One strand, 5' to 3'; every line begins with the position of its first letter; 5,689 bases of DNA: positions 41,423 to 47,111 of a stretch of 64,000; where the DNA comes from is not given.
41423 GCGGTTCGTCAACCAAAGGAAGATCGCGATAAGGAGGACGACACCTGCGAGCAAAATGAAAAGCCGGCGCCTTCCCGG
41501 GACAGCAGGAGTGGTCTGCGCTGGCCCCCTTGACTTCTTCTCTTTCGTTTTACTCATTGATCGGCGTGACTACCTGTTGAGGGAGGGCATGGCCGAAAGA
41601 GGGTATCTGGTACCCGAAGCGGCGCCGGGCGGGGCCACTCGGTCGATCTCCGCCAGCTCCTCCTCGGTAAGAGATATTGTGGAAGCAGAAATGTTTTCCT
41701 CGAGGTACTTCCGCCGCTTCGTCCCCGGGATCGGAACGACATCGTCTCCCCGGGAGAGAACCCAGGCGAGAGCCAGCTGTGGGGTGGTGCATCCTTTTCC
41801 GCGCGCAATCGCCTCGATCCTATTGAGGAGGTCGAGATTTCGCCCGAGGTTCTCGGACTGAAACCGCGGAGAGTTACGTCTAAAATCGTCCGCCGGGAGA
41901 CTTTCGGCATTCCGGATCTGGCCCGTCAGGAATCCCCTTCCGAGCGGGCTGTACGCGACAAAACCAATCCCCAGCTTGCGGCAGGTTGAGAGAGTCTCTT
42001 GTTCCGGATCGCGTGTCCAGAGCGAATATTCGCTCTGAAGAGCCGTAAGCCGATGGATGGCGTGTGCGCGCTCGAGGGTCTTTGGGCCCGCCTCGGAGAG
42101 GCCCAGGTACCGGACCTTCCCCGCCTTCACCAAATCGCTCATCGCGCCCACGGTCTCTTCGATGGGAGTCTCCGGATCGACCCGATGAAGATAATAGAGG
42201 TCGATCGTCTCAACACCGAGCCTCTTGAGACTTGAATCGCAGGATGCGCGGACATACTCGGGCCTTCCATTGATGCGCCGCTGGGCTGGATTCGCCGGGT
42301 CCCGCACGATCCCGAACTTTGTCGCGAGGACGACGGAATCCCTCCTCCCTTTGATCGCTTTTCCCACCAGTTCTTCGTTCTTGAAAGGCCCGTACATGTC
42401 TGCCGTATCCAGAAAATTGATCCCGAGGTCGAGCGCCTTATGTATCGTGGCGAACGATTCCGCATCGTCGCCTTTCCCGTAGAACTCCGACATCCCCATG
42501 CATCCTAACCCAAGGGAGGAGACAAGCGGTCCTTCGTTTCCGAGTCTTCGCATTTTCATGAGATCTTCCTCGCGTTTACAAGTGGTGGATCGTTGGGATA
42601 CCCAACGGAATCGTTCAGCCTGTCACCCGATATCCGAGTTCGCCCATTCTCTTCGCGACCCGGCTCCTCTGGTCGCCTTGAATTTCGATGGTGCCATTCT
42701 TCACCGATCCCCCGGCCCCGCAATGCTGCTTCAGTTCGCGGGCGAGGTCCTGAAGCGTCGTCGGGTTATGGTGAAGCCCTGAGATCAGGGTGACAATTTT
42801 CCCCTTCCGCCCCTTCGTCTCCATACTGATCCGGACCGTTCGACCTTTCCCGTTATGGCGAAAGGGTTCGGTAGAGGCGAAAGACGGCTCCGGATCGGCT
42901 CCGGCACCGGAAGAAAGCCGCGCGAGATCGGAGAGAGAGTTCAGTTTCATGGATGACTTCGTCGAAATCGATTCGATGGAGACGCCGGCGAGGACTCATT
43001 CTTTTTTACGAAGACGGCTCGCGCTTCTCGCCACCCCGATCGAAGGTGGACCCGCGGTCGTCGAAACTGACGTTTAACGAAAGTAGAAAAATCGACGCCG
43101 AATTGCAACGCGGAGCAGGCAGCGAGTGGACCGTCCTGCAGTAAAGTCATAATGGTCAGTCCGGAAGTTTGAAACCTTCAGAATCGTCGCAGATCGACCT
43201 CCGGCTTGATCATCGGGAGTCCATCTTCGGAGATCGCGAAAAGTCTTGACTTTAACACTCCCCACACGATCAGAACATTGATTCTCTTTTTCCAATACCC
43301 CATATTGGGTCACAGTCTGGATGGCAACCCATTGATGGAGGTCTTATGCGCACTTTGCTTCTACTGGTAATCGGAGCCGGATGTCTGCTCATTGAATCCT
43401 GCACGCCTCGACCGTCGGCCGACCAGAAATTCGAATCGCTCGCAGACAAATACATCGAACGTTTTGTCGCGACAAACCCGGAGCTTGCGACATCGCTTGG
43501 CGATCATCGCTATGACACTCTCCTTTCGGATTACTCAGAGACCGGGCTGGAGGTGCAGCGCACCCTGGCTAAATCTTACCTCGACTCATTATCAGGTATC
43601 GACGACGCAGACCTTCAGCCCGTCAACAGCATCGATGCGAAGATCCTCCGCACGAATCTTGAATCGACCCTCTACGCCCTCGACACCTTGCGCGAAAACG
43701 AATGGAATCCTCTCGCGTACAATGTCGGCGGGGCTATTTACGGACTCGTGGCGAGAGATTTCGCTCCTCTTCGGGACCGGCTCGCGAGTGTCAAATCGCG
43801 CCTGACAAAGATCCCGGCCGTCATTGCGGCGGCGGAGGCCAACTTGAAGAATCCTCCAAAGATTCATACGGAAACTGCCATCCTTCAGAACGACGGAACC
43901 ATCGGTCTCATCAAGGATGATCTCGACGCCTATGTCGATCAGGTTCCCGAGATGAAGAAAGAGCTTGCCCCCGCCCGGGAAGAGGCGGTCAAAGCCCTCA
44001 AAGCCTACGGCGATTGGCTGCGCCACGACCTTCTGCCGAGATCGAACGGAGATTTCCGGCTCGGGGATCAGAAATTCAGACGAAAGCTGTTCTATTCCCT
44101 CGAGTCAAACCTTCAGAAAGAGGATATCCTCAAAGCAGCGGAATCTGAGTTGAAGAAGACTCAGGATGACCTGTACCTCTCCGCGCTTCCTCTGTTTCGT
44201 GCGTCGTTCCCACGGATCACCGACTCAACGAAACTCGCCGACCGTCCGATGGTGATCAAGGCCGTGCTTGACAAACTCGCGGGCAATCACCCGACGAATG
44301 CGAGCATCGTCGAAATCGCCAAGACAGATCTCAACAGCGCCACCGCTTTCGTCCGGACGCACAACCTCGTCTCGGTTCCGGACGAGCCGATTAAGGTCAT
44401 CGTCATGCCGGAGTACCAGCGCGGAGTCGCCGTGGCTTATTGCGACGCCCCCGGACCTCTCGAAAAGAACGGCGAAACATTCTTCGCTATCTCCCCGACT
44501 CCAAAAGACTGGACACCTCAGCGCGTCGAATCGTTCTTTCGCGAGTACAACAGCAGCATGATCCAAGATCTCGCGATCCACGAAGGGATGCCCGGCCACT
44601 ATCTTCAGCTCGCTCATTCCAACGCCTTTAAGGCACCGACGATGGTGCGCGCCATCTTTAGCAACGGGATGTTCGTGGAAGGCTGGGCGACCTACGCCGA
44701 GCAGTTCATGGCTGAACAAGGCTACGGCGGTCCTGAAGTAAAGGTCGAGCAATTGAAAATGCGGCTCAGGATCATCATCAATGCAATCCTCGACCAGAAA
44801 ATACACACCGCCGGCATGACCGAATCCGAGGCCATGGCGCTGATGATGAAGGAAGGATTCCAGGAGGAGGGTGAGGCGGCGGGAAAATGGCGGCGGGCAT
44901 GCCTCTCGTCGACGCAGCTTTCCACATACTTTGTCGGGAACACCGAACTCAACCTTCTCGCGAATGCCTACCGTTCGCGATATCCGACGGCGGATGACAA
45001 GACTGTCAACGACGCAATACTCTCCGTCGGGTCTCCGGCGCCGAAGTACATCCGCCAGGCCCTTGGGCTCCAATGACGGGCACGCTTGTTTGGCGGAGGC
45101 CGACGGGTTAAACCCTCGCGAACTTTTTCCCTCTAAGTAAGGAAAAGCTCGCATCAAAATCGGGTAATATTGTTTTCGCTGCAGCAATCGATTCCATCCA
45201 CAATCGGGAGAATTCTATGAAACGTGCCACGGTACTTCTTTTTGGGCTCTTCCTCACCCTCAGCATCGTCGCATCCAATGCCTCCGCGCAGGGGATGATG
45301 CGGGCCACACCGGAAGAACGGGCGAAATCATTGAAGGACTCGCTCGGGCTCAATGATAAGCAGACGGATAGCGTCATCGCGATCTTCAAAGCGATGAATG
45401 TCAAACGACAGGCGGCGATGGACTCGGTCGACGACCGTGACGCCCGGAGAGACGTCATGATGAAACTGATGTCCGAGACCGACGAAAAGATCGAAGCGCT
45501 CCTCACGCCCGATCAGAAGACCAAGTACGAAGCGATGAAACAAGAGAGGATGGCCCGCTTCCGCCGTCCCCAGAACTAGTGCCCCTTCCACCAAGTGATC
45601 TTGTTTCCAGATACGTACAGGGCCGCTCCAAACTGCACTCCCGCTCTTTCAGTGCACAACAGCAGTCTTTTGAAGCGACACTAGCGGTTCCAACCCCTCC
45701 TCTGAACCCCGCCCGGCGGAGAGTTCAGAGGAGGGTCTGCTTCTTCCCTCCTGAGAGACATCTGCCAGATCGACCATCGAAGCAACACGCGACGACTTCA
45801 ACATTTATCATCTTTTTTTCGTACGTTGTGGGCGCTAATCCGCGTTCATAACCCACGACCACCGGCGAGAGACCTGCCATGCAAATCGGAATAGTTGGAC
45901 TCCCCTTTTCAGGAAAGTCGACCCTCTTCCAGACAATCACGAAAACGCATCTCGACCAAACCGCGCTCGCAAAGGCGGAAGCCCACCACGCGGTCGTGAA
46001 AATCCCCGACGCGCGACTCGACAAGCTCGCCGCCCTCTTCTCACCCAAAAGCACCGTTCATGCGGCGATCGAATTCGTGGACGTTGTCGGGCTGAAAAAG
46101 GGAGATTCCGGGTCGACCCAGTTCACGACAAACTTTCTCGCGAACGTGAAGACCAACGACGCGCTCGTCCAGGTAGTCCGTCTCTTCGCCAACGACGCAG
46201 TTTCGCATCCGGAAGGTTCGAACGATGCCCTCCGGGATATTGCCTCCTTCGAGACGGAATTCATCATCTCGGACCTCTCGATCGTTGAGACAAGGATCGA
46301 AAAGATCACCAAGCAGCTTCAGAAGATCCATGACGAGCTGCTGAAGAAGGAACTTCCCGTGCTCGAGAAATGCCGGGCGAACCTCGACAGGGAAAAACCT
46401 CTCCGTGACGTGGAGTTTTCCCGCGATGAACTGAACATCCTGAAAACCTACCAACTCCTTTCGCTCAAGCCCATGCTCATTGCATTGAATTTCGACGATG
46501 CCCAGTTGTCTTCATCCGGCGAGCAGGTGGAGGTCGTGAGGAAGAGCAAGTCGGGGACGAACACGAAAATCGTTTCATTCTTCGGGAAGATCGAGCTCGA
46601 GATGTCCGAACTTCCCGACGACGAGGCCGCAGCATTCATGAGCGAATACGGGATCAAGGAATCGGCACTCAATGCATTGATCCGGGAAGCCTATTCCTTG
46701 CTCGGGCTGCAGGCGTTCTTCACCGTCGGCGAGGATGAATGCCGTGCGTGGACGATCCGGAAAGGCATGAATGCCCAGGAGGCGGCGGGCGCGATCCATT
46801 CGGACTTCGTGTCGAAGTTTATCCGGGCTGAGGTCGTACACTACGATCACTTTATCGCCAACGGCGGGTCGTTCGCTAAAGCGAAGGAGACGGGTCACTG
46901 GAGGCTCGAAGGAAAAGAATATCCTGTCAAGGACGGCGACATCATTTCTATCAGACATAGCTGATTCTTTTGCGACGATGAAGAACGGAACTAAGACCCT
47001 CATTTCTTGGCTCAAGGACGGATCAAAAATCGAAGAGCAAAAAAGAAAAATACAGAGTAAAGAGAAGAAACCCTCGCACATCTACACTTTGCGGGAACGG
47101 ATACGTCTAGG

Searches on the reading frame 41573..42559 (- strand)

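Call 84: search_protein_families(library=pfam, proteins=[window:41573-42559:-], max_evalue=0.001)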
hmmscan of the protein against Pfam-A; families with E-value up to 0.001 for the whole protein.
window:41573-42559:- (329 aa): 1 family
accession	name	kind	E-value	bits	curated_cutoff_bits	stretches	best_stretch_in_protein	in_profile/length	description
PF00248.27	Aldo_ket_red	-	3.6e-82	276.1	24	1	16-308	2-289/291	Aldo/keto reductase family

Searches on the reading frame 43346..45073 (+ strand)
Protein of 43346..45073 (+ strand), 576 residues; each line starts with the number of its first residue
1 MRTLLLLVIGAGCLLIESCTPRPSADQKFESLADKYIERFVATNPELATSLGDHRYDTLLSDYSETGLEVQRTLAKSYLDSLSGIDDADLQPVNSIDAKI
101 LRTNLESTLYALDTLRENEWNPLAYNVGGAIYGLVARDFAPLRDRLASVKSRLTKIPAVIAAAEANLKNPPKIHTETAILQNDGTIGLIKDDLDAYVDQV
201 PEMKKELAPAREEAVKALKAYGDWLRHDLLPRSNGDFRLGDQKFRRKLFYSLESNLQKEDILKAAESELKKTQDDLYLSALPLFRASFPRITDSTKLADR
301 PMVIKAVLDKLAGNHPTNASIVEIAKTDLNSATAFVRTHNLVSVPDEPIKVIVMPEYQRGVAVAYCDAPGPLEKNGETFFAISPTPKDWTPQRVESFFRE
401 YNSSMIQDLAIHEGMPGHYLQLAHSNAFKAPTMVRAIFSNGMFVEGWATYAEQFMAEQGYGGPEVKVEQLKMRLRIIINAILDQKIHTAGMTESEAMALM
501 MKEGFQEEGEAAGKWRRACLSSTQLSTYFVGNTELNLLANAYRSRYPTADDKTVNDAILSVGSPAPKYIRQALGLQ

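Call 59: search_protein_families(library=pfam, proteins=[window:43346-45073:+], max_evalue=0.00001)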
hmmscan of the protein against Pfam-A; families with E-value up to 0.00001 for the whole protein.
window:43346-45073:+ (576 aa): 1 family
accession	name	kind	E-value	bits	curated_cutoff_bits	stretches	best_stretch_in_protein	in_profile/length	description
PF05960.17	DUF885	-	2.1e-96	325.1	32.4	1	45-572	1-531/532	Bacterial protein of unknown function (DUF885)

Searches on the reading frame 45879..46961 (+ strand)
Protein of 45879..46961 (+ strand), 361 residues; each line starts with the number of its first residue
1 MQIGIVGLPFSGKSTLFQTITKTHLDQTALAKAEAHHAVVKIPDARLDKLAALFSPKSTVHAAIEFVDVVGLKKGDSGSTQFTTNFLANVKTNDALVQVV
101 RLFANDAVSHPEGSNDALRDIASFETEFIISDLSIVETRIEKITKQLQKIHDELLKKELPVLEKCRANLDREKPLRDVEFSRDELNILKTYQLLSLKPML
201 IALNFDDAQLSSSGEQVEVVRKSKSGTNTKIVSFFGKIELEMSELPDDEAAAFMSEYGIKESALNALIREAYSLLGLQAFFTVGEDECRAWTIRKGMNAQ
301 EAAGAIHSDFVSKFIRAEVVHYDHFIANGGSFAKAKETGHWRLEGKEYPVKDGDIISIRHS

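Call 59: search_protein_families(library=pfam, proteins=[window:45879-46961:+], max_evalue=0.00001)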
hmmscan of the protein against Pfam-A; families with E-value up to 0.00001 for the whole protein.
window:45879-46961:+ (361 aa): 2 families
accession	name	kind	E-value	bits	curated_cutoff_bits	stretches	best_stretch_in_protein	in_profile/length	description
PF06071.19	YchF-GTPase_C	-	3.3e-33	114.1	27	1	277-360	1-83/84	Protein of unknown function (DUF933)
PF01926.29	MMR_HSR1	-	6e-07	30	21.9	1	2-111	1-86/113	50S ribosome-binding GTPase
